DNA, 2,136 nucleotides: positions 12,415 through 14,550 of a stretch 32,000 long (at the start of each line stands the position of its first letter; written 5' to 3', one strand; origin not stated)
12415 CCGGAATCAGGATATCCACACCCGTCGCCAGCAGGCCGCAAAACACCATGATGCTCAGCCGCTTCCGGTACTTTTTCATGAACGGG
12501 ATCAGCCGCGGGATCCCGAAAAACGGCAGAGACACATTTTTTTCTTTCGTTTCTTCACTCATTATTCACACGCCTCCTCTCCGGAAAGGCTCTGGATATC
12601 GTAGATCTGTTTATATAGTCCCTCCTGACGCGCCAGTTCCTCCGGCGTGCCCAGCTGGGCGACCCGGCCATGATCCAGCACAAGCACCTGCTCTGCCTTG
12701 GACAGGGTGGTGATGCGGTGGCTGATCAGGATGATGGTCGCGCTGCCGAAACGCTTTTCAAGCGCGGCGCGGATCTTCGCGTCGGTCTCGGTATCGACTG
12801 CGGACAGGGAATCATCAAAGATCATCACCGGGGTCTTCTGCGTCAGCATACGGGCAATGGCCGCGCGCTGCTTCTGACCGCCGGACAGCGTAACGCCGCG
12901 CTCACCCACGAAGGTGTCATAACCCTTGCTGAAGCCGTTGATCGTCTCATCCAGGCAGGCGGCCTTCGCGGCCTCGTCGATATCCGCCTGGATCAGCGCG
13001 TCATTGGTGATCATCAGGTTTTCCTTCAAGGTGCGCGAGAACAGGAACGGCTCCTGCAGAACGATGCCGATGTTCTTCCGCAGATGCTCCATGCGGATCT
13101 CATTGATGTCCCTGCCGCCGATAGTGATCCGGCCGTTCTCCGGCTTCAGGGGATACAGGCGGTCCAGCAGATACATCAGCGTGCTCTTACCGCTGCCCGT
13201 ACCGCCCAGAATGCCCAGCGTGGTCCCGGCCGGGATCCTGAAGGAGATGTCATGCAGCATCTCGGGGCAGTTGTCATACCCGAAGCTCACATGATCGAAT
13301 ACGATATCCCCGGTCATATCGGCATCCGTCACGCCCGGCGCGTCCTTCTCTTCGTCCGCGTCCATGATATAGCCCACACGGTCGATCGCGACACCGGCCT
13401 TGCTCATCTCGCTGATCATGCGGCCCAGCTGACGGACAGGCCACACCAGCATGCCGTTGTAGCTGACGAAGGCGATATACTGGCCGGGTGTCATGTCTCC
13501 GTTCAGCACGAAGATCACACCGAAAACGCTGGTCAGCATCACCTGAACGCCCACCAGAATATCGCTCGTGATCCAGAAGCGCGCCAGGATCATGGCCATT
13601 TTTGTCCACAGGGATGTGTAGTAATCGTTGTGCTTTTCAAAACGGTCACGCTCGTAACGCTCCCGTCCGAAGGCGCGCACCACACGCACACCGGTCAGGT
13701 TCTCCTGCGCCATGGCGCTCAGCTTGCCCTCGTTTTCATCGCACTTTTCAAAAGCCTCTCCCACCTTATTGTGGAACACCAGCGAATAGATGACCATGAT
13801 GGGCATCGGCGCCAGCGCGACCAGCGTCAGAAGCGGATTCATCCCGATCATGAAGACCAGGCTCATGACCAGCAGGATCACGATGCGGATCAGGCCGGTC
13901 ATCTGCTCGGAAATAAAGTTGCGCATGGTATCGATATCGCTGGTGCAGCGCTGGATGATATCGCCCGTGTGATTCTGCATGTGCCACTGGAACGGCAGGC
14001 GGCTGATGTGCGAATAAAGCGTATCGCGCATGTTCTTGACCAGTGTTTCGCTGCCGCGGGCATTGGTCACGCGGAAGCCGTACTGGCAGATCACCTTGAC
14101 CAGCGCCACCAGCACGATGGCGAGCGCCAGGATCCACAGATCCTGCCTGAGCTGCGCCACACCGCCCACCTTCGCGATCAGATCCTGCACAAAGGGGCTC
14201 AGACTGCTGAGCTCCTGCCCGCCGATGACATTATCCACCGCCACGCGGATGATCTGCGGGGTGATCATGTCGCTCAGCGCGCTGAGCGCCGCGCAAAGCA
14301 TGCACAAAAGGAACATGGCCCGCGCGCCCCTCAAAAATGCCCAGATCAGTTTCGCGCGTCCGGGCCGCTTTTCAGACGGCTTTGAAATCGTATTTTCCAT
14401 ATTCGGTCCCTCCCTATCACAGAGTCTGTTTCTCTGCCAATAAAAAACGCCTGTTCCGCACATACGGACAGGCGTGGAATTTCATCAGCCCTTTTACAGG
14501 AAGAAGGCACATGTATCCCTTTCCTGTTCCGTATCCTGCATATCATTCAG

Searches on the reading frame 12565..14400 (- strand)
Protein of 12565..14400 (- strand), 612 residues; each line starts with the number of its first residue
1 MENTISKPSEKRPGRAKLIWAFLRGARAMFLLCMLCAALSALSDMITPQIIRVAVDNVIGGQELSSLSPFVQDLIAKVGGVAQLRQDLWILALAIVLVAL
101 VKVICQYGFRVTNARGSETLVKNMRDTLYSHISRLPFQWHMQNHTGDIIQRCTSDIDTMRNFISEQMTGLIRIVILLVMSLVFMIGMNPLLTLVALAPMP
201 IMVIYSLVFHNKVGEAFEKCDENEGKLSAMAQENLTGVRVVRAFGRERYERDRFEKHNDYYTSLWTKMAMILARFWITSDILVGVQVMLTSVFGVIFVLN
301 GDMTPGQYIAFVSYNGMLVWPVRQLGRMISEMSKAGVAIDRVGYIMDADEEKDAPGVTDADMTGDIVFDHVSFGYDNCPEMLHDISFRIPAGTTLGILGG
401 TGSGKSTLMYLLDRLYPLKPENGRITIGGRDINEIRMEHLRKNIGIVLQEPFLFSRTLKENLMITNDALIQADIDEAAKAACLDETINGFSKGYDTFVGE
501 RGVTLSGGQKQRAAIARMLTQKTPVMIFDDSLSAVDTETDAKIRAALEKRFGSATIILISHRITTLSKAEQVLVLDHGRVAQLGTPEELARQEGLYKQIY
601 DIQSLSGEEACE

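Call 7: find_related_loci(query=window:12565-14400:-, collection=genome_contigs, flank=3000)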
Query window:12565-14400:- (612 aa) in genome_contigs; peptide patterns used: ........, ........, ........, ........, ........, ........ (x = any residue, [..] = any of these).
94 stretches matched a pattern; 66 encode a relative of the query (tblastn E <= 1e-3); 66 distinct loci.
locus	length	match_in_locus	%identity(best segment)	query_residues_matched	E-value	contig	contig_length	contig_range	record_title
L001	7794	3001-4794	78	12-609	0e+0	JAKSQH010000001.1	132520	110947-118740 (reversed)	MAG: Clostridia bacterium isolate Horse_feces224 MAG224_1, whole genome shotgun sequence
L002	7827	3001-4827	74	1-609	0e+0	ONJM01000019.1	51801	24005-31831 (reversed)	uncultured Clostridiales bacterium isolate RUG363 genome assembly, contig: scaffold_190, whole genome shotgun sequence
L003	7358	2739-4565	73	1-609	0e+0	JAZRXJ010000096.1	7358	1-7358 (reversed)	MAG: Clostridia bacterium isolate T1900044951_TA20190004.MAGScoT_cleanbin_000005 SGB_3656_k141_2042980, whole genome sho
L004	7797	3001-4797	74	12-610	0e+0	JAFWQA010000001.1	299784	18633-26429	MAG: Clostridia bacterium isolate RGIG5966 Sheep_Omasum-2__c42, whole genome shotgun sequence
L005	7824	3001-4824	72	1-609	0e+0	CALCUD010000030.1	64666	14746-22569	MAG TPA_asm: uncultured Clostridia bacterium isolate SRR6425796_bin.18_CONCOCT_v1.1_MAG genome assembly, contig: ERZ1767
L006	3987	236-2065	71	3-612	0e+0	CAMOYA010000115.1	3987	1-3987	MAG: uncultured Clostridia bacterium isolate SRR873603_bin.170_metaWRAP_v1.3_MAG genome assembly, contig: NODE_77868_len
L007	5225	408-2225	72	6-611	0e+0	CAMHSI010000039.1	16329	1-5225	MAG: uncultured Clostridia bacterium isolate SRR11784292_bin.47_metaWRAP_v1.3_MAG genome assembly, contig: ERZ12202954.2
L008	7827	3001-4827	72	1-608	0e+0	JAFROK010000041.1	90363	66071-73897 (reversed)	MAG: Clostridia bacterium isolate RGIG2654 Goat_Omasum-2__c531387, whole genome shotgun sequence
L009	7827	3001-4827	70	1-608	0e+0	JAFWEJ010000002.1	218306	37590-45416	MAG: Clostridia bacterium isolate RGIG5663 Sheep_Duodenum-4__c47, whole genome shotgun sequence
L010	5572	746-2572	71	1-609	0e+0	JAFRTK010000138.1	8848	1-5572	MAG: Clostridia bacterium isolate RGIG2784 Goat_Omasum-6__c599051, whole genome shotgun sequence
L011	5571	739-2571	72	1-610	0e+0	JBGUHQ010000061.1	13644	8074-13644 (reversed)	MAG: Christensenellales bacterium isolate ruminal_MAG_347 ruminal_MAG_347_contig_0061, whole genome shotgun sequence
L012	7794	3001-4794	74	12-609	0e+0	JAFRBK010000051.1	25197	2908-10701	MAG: Clostridia bacterium isolate RGIG2342 Goat_Ileum-1__c261913, whole genome shotgun sequence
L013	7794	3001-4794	78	12-609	0e+0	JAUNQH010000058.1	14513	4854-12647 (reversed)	MAG: Clostridia bacterium isolate S38M_St_27 NODE_951_length_14513_cov_8.978904, whole genome shotgun sequence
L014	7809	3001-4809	69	10-612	0e+0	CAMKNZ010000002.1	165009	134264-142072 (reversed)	MAG: uncultured Clostridia bacterium isolate SRR12081296_bin.71_metaWRAP_v1.3_MAG genome assembly, contig: ERZ12289772.4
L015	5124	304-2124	69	1-606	0e+0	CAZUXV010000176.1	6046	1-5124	MAG TPA_asm: uncultured Oscillospiraceae bacterium isolate SRP278969_co2_592 genome assembly, contig: NODE_19423_length_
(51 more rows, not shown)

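Call 8: search_protein_families(library=ncbifam, proteins=[window:12565-14400:-])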
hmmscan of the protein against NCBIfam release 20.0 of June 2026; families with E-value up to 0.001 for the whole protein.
window:12565-14400:- (612 aa): 183 families (the best 25 are shown)
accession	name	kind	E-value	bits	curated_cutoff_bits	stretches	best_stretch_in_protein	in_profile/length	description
TIGR02203.1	MsbA_lipidA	equivalog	7.2e-108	361.5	602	1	19-603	5-569/572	lipid A export permease/ATP-binding protein MsbA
TIGR00958.1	3a01208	subfamily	2.4e-107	360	874.6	1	71-599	187-710/711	antigen peptide transporter 2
NF052233.1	CphA_assoc_ABC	equivalog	9.4e-104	348.3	880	1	95-607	236-747/766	cyanophycin metabolism-associated ABC transporter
TIGR02204.1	MsbA_rel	hypoth_equivalog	6.1e-99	332.2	780.4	1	89-603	61-575/576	ABC transporter, permease/ATP-binding protein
NF008055.0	PRK10789.1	equivalog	3.4e-98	329.6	845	1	86-606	56-574/590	SmdA family multidrug ABC transporter permease/ATP-binding protein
TIGR01846.1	type_I_sec_HlyB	subfamily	2.2e-97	327.1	725.55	1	68-604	158-693/694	type I secretion system permease/ATPase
NF010178.0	PRK13657.1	equivalog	2.3e-94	316.9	733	1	86-609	53-576/588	glucan ABC transporter ATP-binding protein/ permease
NF045513.1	HepA_fam_ABC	equivalog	2.2e-88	297.2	725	1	21-603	27-609/610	heterocyst formation ABC transporter subunit HepA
TIGR03375.1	type_I_sec_LssB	subfamily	7.2e-87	292.3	693.1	1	87-590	187-689/696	type I secretion system permease/ATPase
NF008381.0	PRK11176.1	equivalog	2.7e-86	290.2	867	1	85-603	61-579/582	lipid A ABC transporter ATP-binding protein/permease MsbA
TIGR03796.1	NHLM_micro_ABC1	equivalog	2.9e-86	290.2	853.3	1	9-599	135-708/710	NHLP family bacteriocin export ABC transporter peptidase/permease/ATPase subunit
TIGR03797.1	NHLM_micro_ABC2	equivalog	1.6e-83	281.4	709.4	1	49-601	137-683/686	NHLP bacteriocin export ABC transporter permease/ATPase subunit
TIGR01192.1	chvA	subfamily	1.6e-77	261.5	585.4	1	111-603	74-570/585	glucan export ABC transporter ATP-binding protein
TIGR01193.1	bacteriocin_ABC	subfamily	4e-77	260.3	523.85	1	83-600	190-706/708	peptide cleavage/export ABC transporter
TIGR02857.1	CydD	equivalog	4.5e-70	237.1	435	1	33-575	8-529/529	thiol reductant ABC exporter subunit CydD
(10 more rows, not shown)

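Call 17: find_related_loci(query=A1, collection=metagenome_contigs, flank=1500)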
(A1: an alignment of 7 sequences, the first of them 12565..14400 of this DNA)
Query A1 (612 aa) in metagenome_contigs; peptide patterns used: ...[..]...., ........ (x = any residue, [..] = any of these).
600 stretches matched a pattern (row limit reached: there are more); 587 encode a relative of the query (tblastn E <= 1e-3); the best 80 are kept; 80 distinct loci.
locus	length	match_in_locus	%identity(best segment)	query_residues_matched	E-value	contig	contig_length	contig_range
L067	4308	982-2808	73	1-609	0e+0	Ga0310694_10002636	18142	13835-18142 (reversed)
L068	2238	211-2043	71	2-610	0e+0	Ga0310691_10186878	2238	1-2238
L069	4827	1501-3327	70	1-609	0e+0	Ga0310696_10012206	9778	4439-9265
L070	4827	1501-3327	71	2-609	0e+0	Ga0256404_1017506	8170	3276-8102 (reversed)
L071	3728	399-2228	71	1-609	0e+0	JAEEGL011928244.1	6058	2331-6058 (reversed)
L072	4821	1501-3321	66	5-611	0e+0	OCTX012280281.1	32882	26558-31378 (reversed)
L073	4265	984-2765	69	10-603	0e+0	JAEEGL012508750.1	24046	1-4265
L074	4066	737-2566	65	1-612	0e+0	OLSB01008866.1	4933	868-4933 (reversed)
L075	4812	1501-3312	64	7-612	0e+0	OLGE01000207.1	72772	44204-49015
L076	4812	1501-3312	63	7-612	0e+0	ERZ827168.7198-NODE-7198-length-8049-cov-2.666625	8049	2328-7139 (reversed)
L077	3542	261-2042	65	16-610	0e+0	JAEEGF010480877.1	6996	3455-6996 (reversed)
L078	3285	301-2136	64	1-612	0e+0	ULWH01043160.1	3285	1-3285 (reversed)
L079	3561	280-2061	62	10-604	0e+0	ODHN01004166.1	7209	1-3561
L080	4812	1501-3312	63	7-612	0e+0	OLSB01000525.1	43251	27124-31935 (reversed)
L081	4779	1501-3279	64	17-610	0e+0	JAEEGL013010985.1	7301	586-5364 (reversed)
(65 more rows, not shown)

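Call 27: find_homologous_proteins(query=window:12565-14400:-, max_evalue=1e-100)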
Query window:12565-14400:- (612 aa): 7999 proteins with E <= 1e-100 among 8000 candidates; the best 120 are listed.
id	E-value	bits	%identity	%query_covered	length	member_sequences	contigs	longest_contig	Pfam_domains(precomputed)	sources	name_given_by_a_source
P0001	0.0e+0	1362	100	100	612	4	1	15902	PF00005.34,PF02463.26,PF00664.29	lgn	-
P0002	0.0e+0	1092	78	98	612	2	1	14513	PF00005.34,PF02463.26,PF00664.29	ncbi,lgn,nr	ncbi:MAG: ABC transporter ATP-binding protein [Clostridia bacterium]|nr:ABC transporter ATP-binding 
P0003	0.0e+0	1064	76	100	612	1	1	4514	PF00005.34,PF02463.26,PF00664.29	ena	-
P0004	0.0e+0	1063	76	100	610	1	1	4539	PF00005.34,PF02463.26,PF00664.29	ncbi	-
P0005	0.0e+0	1058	76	100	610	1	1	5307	PF00005.34,PF02463.26,PF00664.29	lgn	-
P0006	0.0e+0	1049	74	100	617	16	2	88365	PF00005.34,PF02463.26,PF00664.29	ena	-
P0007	0.0e+0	1041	76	98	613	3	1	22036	PF00005.34,PF02463.26,PF00664.29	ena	-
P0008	0.0e+0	1033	75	98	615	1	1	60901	PF00005.34,PF02463.26,PF00664.29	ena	-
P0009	0.0e+0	1029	74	100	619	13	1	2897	PF00005.34,PF02463.26,PF00664.29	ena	-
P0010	0.0e+0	1029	74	100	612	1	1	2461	PF00005.34,PF02463.26,PF00664.29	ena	-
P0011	0.0e+0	1027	74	100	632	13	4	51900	PF00005.34,PF02463.26,PF00664.29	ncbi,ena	-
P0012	0.0e+0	1027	73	100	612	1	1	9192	PF00005.34,PF02463.26,PF00664.29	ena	-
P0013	0.0e+0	1026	73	100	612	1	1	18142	PF00005.34,PF02463.26,PF00664.29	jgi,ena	-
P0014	0.0e+0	1026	73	99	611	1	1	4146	PF00005.34,PF02463.26,PF00664.29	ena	-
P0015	0.0e+0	1025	74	99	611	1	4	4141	PF00005.34,PF02463.26,PF00664.29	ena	-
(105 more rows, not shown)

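Call 28: find_encoding_contigs(protein=P0003, flank=800, max_places=2)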
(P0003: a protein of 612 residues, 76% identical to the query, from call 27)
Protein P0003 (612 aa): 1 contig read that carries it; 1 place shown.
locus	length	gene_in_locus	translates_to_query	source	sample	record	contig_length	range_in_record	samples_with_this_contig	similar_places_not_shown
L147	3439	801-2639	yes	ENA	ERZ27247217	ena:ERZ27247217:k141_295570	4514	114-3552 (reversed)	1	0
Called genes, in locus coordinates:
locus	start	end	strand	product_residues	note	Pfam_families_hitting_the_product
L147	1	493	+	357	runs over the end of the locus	PF02540:NAD_synthase (faint), PF03054:tRNA_Me_trans, PF20259:tRNA_Me_trans_M, PF20258:tRNA_Me_trans_C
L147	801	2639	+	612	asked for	PF00664:ABC_membrane, PF02463:SMC_N (weak), PF00005:ABC_tran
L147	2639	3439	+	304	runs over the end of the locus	?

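Call 29: find_encoding_contigs(protein=P0004, flank=800, max_places=2)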
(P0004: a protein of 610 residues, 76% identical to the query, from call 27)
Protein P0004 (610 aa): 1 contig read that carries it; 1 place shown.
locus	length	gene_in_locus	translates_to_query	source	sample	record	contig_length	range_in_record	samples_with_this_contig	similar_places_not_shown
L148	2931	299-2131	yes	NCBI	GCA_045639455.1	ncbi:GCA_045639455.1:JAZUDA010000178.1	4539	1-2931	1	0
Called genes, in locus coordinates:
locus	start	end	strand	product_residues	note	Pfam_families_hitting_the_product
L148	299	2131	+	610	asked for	PF00664:ABC_membrane, PF02463:SMC_N (weak), PF00005:ABC_tran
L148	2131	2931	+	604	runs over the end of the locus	PF00664:ABC_membrane, PF00005:ABC_tran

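Call 30: find_encoding_contigs(protein=P0005, flank=800, max_places=2)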
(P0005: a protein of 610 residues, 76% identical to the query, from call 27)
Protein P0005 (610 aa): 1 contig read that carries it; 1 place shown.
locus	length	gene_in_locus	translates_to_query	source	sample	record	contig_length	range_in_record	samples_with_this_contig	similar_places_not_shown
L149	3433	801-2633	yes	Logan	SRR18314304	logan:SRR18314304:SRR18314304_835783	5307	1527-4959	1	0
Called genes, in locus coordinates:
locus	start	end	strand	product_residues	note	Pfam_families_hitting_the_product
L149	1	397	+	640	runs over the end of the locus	?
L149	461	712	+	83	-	PF21645:FakA-like_M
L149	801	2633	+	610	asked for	PF00664:ABC_membrane, PF00005:ABC_tran, PF02463:SMC_N (weak)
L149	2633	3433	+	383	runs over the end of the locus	?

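Call 31: find_encoding_contigs(protein=P0007, flank=800, max_places=2)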
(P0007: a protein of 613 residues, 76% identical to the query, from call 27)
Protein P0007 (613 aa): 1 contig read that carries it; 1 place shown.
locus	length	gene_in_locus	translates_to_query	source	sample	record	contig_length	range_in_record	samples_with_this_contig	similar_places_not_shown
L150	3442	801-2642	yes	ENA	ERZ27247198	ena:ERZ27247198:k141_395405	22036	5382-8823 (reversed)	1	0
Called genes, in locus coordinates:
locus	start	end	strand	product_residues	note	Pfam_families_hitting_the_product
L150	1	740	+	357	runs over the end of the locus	PF02540:NAD_synthase (faint), PF03054:tRNA_Me_trans, PF20259:tRNA_Me_trans_M, PF20258:tRNA_Me_trans_C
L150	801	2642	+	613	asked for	PF00664:ABC_membrane, PF00005:ABC_tran, PF02463:SMC_N (weak)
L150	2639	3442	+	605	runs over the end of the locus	PF00664:ABC_membrane, PF00005:ABC_tran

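Call 32: find_encoding_contigs(protein=P0008, flank=800, max_places=2)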
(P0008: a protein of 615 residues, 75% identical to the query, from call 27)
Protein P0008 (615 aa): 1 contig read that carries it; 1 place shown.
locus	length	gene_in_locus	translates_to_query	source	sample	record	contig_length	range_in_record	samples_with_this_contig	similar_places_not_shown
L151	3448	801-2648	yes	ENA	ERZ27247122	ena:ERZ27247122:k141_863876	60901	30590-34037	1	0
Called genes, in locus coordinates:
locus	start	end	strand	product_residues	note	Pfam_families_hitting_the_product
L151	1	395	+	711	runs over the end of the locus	PF07679:I-set (faint), PF13895:Ig_2 (faint), PF13927:Ig_3 (faint), PF00801:PKD (faint), PF19081:Ig_7 (faint), PF22352:K319L-like_PKD (faint)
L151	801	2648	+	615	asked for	PF00664:ABC_membrane, PF00005:ABC_tran, PF02463:SMC_N (weak)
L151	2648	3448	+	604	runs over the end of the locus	PF00664:ABC_membrane, PF00005:ABC_tran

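Call 42: search_solved_structures(query=window:12565-14400:-, max_evalue=1e-60)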
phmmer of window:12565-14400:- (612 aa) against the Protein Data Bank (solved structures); distinct sequences matched with E-value up to 1e-60: 162 (the best 60 are shown).
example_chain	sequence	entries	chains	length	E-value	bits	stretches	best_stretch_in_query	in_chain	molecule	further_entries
7zka_A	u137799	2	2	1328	5.5e-118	398.3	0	118-605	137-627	ATP-dependent translocase ABCB1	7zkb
7zk4_A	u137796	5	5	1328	6.7e-118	398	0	118-605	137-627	ATP-dependent translocase ABCB1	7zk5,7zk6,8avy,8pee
7zk8_A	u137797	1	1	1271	9.1e-118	397.6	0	118-606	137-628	ATP-dependent translocase ABCB1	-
9ody_A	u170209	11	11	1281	1.8e-117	396.6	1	98-611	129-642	ATP-binding cassette, sub-family B (MDR/TAP), member 4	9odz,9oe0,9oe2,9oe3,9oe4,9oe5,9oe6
9oe1_A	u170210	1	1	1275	2.1e-117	396.4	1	98-611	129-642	ATP-binding cassette, sub-family B (MDR/TAP), member 4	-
8gmg_A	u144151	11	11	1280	2.2e-117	396.4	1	121-608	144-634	ATP-dependent translocase ABCB1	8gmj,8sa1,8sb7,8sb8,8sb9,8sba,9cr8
6qex_A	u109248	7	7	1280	2.6e-117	396.1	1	121-608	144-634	Multidrug resistance protein 1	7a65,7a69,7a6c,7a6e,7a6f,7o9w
8zpx_B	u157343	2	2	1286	3e-117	395.9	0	142-610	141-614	ABC transporter B family member 1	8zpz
9juj_A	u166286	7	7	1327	3.6e-117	395.6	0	142-610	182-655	ABC transporter B family member 1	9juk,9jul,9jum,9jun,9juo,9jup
8y6h_A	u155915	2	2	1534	4e-117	395.5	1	121-608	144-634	ATP-dependent translocase ABCB1,mNeonGreen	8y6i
6ujt_A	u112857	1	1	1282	5.8e-117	394.9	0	121-606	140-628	ATP-dependent translocase ABCB1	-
8sa0_A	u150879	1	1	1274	5.8e-117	394.9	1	121-608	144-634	ATP-dependent translocase ABCB1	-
6c0v_A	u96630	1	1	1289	5.9e-117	394.9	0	121-608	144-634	Multidrug resistance protein 1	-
8zq4_B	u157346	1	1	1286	9.5e-117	394.2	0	142-610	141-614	ABC transporter B family member 1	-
6ujs_A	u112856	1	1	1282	1e-116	394.1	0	121-606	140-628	ATP-dependent translocase ABCB1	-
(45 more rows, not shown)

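Call 61: list_cluster_members(proteins=[P0001])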
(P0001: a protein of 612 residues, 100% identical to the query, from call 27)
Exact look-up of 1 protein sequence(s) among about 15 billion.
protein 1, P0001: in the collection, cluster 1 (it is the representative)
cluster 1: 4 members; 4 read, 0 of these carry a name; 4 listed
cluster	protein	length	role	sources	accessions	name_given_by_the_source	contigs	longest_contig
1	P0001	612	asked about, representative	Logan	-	-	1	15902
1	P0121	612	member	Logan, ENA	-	-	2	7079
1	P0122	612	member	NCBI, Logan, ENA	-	-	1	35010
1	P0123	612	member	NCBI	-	-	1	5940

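Call 62: find_encoding_contigs(protein=P0122, flank=1200, max_places=2)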
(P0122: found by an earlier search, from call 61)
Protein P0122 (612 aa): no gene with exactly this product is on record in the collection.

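Call 63: find_encoding_contigs(protein=P0121, flank=1200, max_places=2)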
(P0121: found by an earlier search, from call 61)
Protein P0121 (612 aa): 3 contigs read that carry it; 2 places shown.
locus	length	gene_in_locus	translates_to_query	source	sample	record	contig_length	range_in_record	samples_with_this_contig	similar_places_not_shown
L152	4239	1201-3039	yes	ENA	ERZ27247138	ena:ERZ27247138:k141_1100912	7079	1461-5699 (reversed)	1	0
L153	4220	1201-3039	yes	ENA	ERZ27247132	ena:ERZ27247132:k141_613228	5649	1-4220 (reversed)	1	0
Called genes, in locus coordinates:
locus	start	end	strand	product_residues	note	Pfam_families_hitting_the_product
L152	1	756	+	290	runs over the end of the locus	PF08239:SH3_3 (faint)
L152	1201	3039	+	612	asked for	PF00664:ABC_membrane, PF00005:ABC_tran, PF02463:SMC_N (weak)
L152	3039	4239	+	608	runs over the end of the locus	PF00664:ABC_membrane, PF00005:ABC_tran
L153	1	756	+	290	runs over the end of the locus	PF08239:SH3_3 (faint)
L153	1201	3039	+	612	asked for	PF00664:ABC_membrane, PF00005:ABC_tran, PF02463:SMC_N (weak)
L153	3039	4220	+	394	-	?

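Call 64: find_encoding_contigs(protein=P0123, flank=1200, max_places=2)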
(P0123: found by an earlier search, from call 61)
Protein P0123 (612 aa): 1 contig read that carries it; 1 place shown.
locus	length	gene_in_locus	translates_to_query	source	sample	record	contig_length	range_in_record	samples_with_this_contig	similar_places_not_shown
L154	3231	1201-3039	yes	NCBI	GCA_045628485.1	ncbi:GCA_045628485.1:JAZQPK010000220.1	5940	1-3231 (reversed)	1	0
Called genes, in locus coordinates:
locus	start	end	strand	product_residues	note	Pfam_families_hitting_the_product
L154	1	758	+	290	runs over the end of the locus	PF08239:SH3_3 (faint)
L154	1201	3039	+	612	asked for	PF00664:ABC_membrane, PF00005:ABC_tran, PF02463:SMC_N (weak)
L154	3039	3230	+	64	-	?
